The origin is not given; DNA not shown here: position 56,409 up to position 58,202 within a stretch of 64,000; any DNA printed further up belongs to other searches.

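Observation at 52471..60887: Non-SusCD TonB-receptor cluster ending in a PqqL/FusC-sized M16 protease: candidate four-component protease-associated import system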

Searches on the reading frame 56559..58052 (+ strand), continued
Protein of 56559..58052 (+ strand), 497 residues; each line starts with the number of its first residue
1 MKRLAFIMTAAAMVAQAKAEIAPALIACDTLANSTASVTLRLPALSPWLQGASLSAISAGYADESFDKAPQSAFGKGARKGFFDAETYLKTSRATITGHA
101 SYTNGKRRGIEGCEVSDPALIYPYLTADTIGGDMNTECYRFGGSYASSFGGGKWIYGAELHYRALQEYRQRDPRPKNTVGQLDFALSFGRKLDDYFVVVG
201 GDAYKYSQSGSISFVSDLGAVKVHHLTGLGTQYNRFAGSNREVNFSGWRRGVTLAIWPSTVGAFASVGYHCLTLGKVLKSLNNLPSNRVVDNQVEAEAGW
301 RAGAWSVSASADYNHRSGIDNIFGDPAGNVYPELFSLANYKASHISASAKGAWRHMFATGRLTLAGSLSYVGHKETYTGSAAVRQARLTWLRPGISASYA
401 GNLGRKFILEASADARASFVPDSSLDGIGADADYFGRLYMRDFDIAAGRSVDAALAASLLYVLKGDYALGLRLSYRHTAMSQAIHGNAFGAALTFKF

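Call 94: search_protein_families(library=pfam, max_evalue=10, proteins=[window:56559-58049:+])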
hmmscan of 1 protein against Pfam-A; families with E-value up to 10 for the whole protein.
window:56559-58049:+ (497 aa): 1 family
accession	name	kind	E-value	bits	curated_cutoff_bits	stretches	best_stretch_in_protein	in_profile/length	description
PF21012.3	DUF6850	-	2.2e-75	255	27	1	50-497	9-464/464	Family of unknown function (DUF6850)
